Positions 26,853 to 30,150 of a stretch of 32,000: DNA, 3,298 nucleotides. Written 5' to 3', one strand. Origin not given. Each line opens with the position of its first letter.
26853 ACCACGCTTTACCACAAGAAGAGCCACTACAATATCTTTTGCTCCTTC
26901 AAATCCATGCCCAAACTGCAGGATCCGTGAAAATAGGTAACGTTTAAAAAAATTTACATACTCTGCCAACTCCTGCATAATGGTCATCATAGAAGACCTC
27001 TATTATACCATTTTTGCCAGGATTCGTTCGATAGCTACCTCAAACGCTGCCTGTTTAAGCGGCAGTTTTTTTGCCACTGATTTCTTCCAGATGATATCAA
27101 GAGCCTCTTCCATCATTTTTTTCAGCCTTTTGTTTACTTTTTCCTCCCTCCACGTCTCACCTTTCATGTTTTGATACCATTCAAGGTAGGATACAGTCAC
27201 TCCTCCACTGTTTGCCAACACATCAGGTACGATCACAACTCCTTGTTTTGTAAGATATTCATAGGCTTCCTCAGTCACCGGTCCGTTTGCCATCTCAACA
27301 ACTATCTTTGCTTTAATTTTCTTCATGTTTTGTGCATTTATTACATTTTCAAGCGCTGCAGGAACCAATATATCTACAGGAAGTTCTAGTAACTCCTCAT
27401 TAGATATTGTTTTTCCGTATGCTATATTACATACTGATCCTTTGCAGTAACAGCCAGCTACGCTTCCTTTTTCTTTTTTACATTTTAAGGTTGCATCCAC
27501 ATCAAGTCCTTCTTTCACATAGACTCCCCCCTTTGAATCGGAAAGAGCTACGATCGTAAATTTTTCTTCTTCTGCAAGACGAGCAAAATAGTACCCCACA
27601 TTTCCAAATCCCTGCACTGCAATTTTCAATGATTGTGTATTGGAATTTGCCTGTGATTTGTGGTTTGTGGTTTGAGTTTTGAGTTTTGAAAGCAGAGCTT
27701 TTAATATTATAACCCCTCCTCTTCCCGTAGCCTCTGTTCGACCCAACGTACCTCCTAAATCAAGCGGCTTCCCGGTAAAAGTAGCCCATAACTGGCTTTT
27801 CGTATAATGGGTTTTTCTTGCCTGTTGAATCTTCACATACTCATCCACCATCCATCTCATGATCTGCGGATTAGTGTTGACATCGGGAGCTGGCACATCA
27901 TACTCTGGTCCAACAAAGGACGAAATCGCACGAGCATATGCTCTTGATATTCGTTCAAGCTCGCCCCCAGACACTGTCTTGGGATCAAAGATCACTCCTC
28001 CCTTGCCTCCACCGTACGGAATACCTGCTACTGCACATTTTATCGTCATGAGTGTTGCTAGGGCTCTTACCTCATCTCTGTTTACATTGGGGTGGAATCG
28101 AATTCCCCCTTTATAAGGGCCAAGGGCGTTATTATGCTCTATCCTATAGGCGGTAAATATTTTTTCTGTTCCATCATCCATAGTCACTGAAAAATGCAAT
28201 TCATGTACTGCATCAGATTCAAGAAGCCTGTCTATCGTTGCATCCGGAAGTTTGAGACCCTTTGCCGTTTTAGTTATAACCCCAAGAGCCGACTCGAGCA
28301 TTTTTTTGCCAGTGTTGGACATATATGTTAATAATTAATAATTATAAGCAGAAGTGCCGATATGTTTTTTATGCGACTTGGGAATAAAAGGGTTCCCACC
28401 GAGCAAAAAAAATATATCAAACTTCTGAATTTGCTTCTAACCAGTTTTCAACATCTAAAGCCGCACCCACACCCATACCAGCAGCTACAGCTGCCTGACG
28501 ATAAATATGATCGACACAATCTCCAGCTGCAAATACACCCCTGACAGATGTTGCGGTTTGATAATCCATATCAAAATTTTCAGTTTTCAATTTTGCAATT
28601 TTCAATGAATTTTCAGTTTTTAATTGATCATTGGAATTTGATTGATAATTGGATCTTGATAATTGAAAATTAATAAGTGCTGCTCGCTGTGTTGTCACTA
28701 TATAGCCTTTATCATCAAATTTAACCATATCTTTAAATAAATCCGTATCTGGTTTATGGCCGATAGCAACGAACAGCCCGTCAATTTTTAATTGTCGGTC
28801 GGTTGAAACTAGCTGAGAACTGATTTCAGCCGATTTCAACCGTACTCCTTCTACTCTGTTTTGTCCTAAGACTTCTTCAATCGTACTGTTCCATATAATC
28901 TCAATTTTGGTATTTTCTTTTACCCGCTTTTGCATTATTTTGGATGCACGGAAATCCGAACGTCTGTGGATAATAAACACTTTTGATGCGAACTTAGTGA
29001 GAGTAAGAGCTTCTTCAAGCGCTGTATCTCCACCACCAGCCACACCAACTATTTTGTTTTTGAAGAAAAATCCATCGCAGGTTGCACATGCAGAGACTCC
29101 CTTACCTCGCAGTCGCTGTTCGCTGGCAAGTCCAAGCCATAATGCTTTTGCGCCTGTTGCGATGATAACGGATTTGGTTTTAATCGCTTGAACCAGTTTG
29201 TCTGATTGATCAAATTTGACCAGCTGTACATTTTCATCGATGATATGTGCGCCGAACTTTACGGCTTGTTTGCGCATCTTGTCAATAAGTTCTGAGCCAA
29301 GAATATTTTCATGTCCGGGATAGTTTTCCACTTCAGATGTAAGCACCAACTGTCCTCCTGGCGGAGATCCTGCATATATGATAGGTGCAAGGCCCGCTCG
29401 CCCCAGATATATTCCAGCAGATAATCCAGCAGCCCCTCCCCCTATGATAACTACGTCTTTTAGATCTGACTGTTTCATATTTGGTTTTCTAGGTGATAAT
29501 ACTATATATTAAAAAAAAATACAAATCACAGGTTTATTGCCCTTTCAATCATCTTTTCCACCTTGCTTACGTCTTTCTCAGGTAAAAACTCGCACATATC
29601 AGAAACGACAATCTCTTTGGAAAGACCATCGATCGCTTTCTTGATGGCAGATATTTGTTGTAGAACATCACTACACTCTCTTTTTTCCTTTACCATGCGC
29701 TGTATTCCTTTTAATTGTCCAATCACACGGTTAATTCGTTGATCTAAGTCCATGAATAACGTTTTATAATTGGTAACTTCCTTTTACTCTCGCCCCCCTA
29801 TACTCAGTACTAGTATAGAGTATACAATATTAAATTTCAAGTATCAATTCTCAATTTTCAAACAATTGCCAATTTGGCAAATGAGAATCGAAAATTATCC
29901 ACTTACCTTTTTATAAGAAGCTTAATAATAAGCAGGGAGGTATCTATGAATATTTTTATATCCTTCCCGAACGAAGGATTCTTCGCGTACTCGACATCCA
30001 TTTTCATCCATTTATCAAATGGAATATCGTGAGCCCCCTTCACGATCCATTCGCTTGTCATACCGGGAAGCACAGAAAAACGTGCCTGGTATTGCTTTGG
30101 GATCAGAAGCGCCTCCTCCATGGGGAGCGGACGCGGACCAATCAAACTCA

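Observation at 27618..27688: The same module family sits in-frame in glutamate dehydrogenase, next to five tandem heptads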

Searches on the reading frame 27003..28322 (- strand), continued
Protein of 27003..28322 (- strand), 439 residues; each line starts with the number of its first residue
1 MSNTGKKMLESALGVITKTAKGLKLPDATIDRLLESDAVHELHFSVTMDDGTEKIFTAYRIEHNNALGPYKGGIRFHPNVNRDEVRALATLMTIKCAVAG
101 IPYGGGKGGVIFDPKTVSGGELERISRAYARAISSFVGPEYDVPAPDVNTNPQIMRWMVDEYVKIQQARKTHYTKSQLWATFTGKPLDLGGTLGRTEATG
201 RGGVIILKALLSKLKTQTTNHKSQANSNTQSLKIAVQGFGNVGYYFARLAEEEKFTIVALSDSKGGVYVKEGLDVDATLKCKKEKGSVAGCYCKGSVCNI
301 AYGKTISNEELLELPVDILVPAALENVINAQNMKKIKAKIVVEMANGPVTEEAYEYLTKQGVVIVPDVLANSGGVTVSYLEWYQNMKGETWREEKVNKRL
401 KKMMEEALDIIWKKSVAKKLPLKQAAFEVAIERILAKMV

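Call 26: find_encoding_contigs(protein=P0079, flank=10000, max_places=2)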
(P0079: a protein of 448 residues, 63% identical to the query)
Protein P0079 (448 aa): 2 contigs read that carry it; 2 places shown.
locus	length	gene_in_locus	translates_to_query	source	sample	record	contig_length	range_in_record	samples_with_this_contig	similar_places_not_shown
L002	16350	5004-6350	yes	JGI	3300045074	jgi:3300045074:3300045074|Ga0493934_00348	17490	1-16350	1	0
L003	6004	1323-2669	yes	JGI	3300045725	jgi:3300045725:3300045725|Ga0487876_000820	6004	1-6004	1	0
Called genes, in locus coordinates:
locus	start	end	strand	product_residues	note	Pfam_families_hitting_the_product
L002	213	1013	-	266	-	PF06182:ABC2_membrane_6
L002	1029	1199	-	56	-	-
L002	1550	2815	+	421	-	PF07497:Rho_RNA_bind, PF00006:ATP-synt_ab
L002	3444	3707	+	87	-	-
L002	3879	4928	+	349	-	PF00890:FAD_binding_2 (faint), PF01266:DAO (faint), PF07992:Pyr_redox_2, PF13738:Pyr_redox_3, PF00070:Pyr_redox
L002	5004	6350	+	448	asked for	PF02812:ELFV_dehydrog_N, PF00208:ELFV_dehydrog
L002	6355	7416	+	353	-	-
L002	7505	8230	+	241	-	PF01797:Y1_Tnp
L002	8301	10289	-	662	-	-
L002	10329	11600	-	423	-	PF05635:23S_rRNA_IVP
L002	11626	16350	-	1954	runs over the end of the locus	?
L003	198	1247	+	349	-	PF00890:FAD_binding_2 (faint), PF01266:DAO (faint), PF07992:Pyr_redox_2, PF13738:Pyr_redox_3, PF00070:Pyr_redox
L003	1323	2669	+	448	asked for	PF02812:ELFV_dehydrog_N, PF00208:ELFV_dehydrog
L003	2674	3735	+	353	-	-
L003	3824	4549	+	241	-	PF01797:Y1_Tnp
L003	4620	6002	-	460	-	?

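Call 27: find_encoding_contigs(protein=P0034, flank=6000, max_places=2)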
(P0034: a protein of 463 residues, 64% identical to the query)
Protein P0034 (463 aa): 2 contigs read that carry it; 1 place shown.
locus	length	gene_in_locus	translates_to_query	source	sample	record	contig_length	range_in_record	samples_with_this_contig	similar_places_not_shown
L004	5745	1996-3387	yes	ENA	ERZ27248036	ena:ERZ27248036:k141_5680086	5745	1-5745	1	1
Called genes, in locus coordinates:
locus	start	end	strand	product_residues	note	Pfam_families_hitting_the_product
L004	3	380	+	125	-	?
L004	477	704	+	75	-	PF02583:Trns_repr_metal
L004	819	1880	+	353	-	PF00743:FMO-like (faint), PF00890:FAD_binding_2 (weak), PF01134:GIDA (faint), PF01266:DAO (faint), PF07992:Pyr_redox_2, PF13241:NAD_binding_7 (faint), PF13738:Pyr_redox_3, PF00070:Pyr_redox, +1 more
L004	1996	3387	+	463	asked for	PF02812:ELFV_dehydrog_N, PF00208:ELFV_dehydrog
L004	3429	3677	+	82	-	-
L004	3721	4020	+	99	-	PF21956:DUF6922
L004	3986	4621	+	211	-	PF08843:AbiEii (weak)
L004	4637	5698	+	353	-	PF23473:LysM3_LYK4_5 (weak), PF01476:LysM, PF01551:Peptidase_M23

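Call 42: list_cluster_members(proteins=[P0001, P0121])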
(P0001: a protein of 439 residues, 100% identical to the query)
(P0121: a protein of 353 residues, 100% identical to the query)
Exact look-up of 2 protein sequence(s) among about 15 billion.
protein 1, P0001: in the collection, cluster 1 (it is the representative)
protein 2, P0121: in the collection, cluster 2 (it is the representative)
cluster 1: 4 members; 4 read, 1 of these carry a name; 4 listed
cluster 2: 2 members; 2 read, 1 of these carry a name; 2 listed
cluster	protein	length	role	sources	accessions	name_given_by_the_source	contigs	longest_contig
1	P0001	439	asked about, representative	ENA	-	-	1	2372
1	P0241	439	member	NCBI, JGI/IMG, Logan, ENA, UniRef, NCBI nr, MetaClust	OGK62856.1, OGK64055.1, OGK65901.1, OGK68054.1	hypothetical protein A2334_01665 [Candidatus Roizmanbacteria bacterium ... | Glutamate dehydrogenase n=1 Tax=Candidatus Roizmanbacteria bacterium RIFOXYD1_FULL_38_12 ... | MAG: hypothetical protein A3K47_04725 [Candidatus Roizmanbacteria bacterium ...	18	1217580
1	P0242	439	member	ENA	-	-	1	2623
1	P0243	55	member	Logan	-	-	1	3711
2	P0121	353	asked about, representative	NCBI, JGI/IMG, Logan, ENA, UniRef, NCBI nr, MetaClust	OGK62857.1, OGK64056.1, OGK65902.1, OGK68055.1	hypothetical protein A2334_01670 [Candidatus Roizmanbacteria bacterium ... | FAD/NAD(P)-binding domain-containing protein n=1 Tax=Candidatus Roizmanbacteria bacterium ... | MAG: hypothetical protein A3K47_04730 [Candidatus Roizmanbacteria bacterium ...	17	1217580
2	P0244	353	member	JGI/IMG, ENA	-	-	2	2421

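Call 51: find_encoding_contigs(protein=P0004, flank=10000, max_places=1)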
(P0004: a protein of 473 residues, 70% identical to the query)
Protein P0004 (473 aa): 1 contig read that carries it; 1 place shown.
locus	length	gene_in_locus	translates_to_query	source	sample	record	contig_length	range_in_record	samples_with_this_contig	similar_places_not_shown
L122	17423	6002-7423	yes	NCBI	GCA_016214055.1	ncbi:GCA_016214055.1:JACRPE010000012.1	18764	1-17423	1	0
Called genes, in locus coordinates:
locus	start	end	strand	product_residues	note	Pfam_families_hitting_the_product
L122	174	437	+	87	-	PF02604:PhdYeFM_antitox (weak)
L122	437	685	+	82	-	-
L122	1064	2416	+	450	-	PF07497:Rho_RNA_bind, PF00006:ATP-synt_ab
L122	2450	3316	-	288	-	-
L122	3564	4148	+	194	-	PF02397:Bac_transf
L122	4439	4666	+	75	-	PF02583:Trns_repr_metal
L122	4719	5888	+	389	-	PF00890:FAD_binding_2 (faint), PF01266:DAO (faint), PF07992:Pyr_redox_2, PF13738:Pyr_redox_3, PF00070:Pyr_redox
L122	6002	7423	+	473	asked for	PF02812:ELFV_dehydrog_N, PF00208:ELFV_dehydrog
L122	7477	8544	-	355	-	PF01476:LysM, PF23473:LysM3_LYK4_5 (weak), PF01476:LysM, PF01551:Peptidase_M23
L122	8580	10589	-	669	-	PF13181:TPR_8 (faint), PF13424:TPR_12 (faint), PF13414:TPR_11 (faint), PF23914:TPR_CcmH_CycH (weak), PF13431:TPR_17 (faint), PF00515:TPR_1 (faint), PF07719:TPR_2 (faint), PF13432:TPR_16 (faint), +1 more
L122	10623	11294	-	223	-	-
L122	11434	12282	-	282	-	-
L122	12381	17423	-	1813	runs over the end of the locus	-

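Call 52: find_encoding_contigs(protein=P0061, flank=6000, max_places=1)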
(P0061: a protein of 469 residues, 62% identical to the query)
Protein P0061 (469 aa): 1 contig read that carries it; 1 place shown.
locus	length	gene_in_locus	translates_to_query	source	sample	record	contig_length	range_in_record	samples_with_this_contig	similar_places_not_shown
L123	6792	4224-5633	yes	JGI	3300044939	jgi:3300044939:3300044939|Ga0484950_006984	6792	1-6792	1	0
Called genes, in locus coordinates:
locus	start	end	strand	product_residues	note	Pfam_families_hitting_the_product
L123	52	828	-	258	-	PF06182:ABC2_membrane_6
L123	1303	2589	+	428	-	PF07497:Rho_RNA_bind, PF00006:ATP-synt_ab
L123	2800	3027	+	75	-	PF02583:Trns_repr_metal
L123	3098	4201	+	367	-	PF00890:FAD_binding_2 (faint), PF01266:DAO (faint), PF03486:HI0933_like (faint), PF07992:Pyr_redox_2, PF13450:NAD_binding_8 (faint), PF13738:Pyr_redox_3, PF00070:Pyr_redox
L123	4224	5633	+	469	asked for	PF02812:ELFV_dehydrog_N, PF00208:ELFV_dehydrog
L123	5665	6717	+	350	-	PF01476:LysM, PF23473:LysM3_LYK4_5 (weak), PF01551:Peptidase_M23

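Call 53: predict_structure(alignment_id=A1)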
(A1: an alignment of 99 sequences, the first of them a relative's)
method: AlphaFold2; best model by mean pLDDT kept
length: 439 residues; sequences in the alignment: 99
mean_pLDDT: 92.9   pTM: 0.90
mean pLDDT of the five models: 92.9, 92.0, 91.5, 90.5, 90.4
residues with pLDDT >= 90: 370; 70-90: 55; 50-70: 7; < 50: 7
segments of 3 or more residues with pLDDT < 50: 221-227
pLDDT, mean of each block of 10 residues (from residue 1): 80 93 97 96 98 98 93 94 95 96 94 96 98 97 92 96 96 96 92 88 97 81 48 91 95 96 94 95 93 88 94 97 86 97 90 95 96 95 95 94 98 97 97 92
secondary structure, 60 per line:
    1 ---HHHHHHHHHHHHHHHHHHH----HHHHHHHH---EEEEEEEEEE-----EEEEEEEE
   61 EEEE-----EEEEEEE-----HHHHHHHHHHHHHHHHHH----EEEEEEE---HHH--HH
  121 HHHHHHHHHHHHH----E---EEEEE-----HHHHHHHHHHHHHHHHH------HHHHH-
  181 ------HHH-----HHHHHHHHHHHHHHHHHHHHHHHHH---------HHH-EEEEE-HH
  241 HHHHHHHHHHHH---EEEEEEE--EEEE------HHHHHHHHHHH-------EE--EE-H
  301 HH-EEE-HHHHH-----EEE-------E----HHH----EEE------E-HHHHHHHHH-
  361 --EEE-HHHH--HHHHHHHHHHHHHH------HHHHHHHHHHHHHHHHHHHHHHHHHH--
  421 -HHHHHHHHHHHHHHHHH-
elements in order: H4-22 H27-34 E38-47 E53-64 E70-76 H82-99 E104-110 H119-133 E142-146 H152-168 H175-179 H195-219 E233-237 H239-252 E256-262 E265-268 H275-285 E304-306 H308-312 E318-320 E340-342 H351-359 E363-365 H367-370 H373-386 H393-418 H422-438

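Call 56: find_encoding_contigs(protein=P0093, flank=8000, max_places=1)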
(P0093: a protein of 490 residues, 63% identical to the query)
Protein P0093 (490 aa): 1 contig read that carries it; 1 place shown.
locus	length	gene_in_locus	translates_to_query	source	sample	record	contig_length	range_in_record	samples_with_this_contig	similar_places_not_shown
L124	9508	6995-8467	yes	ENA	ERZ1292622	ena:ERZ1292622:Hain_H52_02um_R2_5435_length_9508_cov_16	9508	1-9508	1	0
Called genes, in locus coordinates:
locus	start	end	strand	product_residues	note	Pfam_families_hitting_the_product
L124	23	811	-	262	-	PF06182:ABC2_membrane_6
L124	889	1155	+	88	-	PF04014:MazE_antitoxin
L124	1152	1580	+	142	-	PF13470:PIN_3 (weak), PF16289:PIN_12 (weak)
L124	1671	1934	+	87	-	PF02604:PhdYeFM_antitox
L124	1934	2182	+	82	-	-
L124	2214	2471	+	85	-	-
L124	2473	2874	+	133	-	PF01850:PIN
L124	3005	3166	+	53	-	-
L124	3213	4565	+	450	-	PF07497:Rho_RNA_bind, PF00006:ATP-synt_ab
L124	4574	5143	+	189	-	PF02397:Bac_transf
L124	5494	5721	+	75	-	PF02583:Trns_repr_metal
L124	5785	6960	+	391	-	PF00890:FAD_binding_2 (faint), PF07992:Pyr_redox_2, PF13738:Pyr_redox_3, PF00070:Pyr_redox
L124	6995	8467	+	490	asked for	PF02812:ELFV_dehydrog_N, PF00208:ELFV_dehydrog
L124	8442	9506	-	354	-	?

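Call 76: fold_search(model_id=the predicted structure, library=pdb)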
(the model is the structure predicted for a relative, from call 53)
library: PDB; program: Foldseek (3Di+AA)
matches with E <= 10: 1052; with E <= 0.001: 206
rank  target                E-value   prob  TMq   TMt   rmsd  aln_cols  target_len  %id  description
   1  8zmu_B                3.1e-47  1.00  0.90  0.95   1.5       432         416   44  GLUTAMATE DEHYDROGENASE (W89F-MUTANT) FROM THERMOCOCCUS PROFUNDUS IN THE UNLIGANDED STATE (released 2024-06-05)
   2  8zmu_A                5.7e-47  1.00  0.87  0.92   2.2       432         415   44  GLUTAMATE DEHYDROGENASE (W89F-MUTANT) FROM THERMOCOCCUS PROFUNDUS IN THE UNLIGANDED STATE (released 2024-06-05)
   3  8xcp                  2.6e-46  1.00  0.90  0.95   1.5       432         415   44  Cryo-EM structure of Glutamate dehydrogenase from Thermococcus profundus incorporating NADP and GLU in the initial stage (released 2023-12-27)
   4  1euz_A                2.6e-46  1.00  0.87  0.92   2.2       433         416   44  GLUTAMATE DEHYDROGENASE FROM THERMOCOCCUS PROFUNDUS IN THE UNLIGATED STATE (released 2001-04-25)
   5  8xcr                  9.8e-46  1.00  0.86  0.90   2.4       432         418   44  Cryo-EM structure of Glutamate dehydrogenase from Thermococcus profundus in complex with NADP and GLU in the initial sta (released 2023-12-27)
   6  1gtm_A                3.4e-45  1.00  0.88  0.93   2.4       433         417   43  STRUCTURE OF GLUTAMATE DEHYDROGENASE (released 1997-01-11)
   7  7mfm_A                6.4e-45  1.00  0.85  0.91   2.9       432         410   43  Glutamate synthase, glutamate dehydrogenase counter-enzyme complex (released 2022-01-05)
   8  1b26_A                9.8e-45  1.00  0.89  0.95   1.7       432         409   43  GLUTAMATE DEHYDROGENASE (released 1999-12-03)
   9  8i83_E                1.2e-44  1.00  0.85  0.90   3.6       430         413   40  Crystal Structure of phosphinothricin dehydrogenase (released 2024-02-14)
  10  2tmg_A                1.8e-44  1.00  0.88  0.95   1.8       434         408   44  THERMOTOGA MARITIMA GLUTAMATE DEHYDROGENASE MUTANT S128R, T158E, N117R, S160E (released 1999-12-08)
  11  9a5j_B                1.9e-44  1.00  0.85  0.88   3.2       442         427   42  Integrative model of DNAK-GUDB by crosslinking MS and deep learning (released 2024-09-18)
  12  1b3b_A                2.7e-44  1.00  0.89  0.95   1.8       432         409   44  THERMOTOGA MARITIMA GLUTAMATE DEHYDROGENASE MUTANT N97D, G376K (released 1999-12-08)
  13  1euz_F                4.5e-44  1.00  0.89  0.93   2.0       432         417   44  GLUTAMATE DEHYDROGENASE FROM THERMOCOCCUS PROFUNDUS IN THE UNLIGATED STATE (released 2001-04-25)
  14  8i83_F                1.1e-43  1.00  0.83  0.87   4.1       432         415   40  Crystal Structure of phosphinothricin dehydrogenase (released 2024-02-14)
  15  3k92_D                2.4e-43  1.00  0.81  0.87   3.4       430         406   41  Crystal structure of a E93K mutant of the majour Bacillus subtilis glutamate dehydrogenase RocG (released 2010-06-02)
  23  8zmu_F                1.6e-42  1.00  0.86  0.95   1.7       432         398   42  GLUTAMATE DEHYDROGENASE (W89F-MUTANT) FROM THERMOCOCCUS PROFUNDUS IN THE UNLIGANDED STATE (released 2024-06-05)
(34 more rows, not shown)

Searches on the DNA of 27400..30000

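Call 65: search_rna_families(source=window, start=27400, end=30000, threshold=evalue, max_evalue=1)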
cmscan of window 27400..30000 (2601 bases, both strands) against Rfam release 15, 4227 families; matches with E-value up to 1: 0.
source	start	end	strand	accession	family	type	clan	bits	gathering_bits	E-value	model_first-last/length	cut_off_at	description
